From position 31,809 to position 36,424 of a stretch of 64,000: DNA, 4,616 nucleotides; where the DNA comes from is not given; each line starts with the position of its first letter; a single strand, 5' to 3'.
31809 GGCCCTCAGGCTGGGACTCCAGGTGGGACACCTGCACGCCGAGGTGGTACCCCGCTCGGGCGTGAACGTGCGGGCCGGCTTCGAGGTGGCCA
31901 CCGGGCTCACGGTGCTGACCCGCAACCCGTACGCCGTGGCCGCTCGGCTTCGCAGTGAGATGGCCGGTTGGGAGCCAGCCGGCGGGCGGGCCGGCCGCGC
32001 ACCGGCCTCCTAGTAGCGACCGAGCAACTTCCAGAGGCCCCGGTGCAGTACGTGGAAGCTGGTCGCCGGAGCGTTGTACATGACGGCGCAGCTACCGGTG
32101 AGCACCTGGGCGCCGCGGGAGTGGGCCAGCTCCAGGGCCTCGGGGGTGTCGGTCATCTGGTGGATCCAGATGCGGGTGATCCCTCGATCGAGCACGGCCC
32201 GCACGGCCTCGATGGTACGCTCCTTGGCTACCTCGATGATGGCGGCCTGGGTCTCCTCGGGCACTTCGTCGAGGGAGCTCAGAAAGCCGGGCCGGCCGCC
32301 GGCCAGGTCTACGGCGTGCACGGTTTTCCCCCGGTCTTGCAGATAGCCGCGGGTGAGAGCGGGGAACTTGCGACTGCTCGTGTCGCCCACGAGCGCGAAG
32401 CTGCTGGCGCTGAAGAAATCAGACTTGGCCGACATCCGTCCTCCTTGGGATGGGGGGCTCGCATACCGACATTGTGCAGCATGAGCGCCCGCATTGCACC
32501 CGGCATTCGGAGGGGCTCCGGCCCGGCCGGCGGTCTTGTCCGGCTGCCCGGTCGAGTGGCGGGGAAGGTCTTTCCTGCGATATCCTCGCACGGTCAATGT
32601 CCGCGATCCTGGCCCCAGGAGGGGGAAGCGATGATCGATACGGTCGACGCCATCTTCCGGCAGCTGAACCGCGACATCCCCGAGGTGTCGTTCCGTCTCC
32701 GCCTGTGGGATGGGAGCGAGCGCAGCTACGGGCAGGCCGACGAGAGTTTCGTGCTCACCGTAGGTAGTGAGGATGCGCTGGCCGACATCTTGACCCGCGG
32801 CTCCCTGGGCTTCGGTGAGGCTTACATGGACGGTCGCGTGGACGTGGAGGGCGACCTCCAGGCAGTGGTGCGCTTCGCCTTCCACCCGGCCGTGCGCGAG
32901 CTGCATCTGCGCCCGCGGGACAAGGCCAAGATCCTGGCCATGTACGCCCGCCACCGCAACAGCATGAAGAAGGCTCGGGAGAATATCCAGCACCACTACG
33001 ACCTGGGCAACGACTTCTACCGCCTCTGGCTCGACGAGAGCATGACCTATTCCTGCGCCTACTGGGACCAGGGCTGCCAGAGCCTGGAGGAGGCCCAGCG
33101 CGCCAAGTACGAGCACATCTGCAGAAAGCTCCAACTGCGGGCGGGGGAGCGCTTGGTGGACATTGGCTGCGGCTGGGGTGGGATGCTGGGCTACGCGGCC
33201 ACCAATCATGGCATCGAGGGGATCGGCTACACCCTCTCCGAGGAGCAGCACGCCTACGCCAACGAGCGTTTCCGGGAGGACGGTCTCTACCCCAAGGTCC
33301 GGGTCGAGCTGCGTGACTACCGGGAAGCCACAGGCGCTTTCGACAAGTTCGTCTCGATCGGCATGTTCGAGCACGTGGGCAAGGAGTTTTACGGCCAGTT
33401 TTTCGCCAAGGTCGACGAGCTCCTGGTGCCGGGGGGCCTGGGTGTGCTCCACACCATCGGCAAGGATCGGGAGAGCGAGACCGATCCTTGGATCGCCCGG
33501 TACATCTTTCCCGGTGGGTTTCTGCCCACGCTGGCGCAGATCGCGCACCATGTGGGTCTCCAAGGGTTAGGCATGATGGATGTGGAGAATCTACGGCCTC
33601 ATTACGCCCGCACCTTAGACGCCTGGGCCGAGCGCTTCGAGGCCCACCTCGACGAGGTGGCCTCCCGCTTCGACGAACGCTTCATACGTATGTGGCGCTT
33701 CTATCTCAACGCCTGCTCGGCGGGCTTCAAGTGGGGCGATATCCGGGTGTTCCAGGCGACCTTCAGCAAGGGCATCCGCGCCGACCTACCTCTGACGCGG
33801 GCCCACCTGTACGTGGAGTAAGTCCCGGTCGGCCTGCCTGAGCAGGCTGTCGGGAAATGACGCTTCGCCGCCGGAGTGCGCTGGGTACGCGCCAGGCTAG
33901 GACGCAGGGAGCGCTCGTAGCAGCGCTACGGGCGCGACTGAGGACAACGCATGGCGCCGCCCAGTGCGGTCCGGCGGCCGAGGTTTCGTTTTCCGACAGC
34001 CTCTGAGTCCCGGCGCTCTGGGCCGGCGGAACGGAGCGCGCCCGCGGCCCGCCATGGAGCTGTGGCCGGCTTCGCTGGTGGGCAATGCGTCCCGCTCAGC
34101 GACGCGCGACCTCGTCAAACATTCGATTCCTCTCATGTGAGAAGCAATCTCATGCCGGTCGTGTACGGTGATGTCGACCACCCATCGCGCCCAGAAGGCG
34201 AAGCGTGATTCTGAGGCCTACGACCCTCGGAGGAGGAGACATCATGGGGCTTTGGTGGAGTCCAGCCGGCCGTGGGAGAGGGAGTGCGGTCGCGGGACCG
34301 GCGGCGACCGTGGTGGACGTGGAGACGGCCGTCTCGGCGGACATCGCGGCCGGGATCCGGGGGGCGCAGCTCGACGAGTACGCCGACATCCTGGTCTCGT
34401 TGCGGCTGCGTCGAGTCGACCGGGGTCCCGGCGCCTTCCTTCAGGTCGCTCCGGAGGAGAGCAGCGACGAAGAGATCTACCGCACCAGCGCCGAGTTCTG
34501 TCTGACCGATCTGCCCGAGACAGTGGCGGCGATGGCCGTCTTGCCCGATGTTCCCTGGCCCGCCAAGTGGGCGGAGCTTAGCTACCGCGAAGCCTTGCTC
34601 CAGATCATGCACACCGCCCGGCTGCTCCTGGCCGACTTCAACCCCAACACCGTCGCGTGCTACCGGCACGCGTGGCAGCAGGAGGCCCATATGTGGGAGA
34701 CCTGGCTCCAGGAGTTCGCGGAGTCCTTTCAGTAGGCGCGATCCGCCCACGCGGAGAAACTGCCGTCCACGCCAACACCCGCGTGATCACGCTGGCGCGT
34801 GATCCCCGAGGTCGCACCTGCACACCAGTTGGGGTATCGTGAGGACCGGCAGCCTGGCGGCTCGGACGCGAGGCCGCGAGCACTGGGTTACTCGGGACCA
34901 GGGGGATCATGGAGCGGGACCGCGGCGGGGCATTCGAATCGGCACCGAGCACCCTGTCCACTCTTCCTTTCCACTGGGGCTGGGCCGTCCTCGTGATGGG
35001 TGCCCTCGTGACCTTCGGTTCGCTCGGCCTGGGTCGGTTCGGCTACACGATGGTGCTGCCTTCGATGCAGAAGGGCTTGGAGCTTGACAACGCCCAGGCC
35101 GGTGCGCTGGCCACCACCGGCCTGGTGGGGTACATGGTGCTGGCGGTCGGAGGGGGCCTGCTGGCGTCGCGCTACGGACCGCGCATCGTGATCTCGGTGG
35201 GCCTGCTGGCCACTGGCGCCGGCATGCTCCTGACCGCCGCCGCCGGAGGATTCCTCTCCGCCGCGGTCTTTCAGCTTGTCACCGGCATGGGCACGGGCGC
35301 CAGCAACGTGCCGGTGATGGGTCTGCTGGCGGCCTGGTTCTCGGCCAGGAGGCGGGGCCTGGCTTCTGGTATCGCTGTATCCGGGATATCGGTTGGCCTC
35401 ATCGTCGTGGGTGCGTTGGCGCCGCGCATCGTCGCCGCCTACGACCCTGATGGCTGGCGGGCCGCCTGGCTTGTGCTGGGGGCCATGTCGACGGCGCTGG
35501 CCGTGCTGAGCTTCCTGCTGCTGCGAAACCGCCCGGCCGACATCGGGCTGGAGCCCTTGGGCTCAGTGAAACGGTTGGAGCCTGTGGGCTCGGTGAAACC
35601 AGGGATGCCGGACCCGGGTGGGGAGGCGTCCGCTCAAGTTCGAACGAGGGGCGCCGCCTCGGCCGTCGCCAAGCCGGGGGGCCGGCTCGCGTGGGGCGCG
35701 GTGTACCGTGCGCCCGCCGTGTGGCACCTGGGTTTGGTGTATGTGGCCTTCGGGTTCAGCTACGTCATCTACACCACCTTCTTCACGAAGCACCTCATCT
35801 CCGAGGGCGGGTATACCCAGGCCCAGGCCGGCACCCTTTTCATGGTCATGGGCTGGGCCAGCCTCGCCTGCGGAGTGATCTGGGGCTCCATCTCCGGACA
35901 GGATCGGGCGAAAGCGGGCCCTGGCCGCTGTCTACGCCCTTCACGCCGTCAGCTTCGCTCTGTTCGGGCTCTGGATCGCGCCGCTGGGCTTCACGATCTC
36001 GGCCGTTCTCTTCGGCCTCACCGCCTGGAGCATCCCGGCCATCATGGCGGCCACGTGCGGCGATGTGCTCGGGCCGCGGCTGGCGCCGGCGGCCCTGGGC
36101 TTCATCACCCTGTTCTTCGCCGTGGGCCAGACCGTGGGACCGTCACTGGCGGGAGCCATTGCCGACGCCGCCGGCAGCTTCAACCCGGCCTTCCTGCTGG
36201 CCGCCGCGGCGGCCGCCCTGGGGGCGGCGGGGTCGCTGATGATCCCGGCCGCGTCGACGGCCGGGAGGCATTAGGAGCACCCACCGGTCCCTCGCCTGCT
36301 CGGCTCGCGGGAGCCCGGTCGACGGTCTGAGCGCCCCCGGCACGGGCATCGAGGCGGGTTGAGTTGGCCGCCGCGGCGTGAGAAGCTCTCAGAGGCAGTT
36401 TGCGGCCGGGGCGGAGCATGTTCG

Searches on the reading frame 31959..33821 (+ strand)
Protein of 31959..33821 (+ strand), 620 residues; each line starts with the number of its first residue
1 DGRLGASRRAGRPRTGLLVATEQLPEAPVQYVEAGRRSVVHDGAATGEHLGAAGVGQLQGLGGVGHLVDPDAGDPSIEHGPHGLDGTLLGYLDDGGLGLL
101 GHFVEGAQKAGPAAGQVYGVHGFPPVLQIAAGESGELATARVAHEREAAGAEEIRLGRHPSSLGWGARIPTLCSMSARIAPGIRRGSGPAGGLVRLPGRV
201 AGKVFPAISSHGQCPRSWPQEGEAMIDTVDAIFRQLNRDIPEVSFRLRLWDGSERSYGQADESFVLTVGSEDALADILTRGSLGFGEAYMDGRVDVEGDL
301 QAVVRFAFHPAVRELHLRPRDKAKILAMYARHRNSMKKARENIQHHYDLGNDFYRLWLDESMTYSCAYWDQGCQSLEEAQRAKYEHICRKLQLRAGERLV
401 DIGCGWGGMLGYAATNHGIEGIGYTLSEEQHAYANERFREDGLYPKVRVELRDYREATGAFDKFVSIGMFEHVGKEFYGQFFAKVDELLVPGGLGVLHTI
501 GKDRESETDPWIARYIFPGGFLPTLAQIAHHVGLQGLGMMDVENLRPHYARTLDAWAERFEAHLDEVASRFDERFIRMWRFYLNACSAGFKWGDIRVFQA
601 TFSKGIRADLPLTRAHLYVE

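Call 49: search_protein_families(library=pfam, proteins=[window:31959-33821:+], max_evalue=0.00001)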
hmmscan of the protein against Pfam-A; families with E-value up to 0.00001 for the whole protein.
window:31959-33821:+ (620 aa): 6 families
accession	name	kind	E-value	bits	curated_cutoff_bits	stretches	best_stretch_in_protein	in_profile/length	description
PF02353.26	CMAS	-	9.1e-97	324.1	27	1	336-599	3-272/273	Mycolic acid cyclopropane synthetase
PF25371.1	DUF7884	-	6.4e-15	55.6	27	1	238-309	7-80/90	Domain of unknown function (DUF7884)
PF13649.12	Methyltransf_25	-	5.5e-11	43.5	27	1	400-493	2-97/97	Methyltransferase domain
PF08241.18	Methyltransf_11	-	4.2e-09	37.4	21.2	1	400-494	1-92/95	Methyltransferase domain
PF08242.18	Methyltransf_12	-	5.4e-09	37.1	30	1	400-493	1-96/98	Methyltransferase domain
PF13489.12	Methyltransf_23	-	3.1e-06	27.4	27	1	389-513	14-124/164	Methyltransferase domain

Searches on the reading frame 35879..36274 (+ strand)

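Call 49: search_protein_families(library=pfam, proteins=[window:35879-36274:+], max_evalue=0.00001)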
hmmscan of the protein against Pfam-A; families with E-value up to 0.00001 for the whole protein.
window:35879-36274:+ (131 aa): 2 families
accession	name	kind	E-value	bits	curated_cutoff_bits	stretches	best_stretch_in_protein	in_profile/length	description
PF06779.20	MFS_4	-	2.2e-14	54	26.3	1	7-117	252-361/364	Uncharacterised MFS-type transporter YbfB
PF07690.21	MFS_1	-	6e-10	39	33.4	1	7-117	57-166/347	Major Facilitator Superfamily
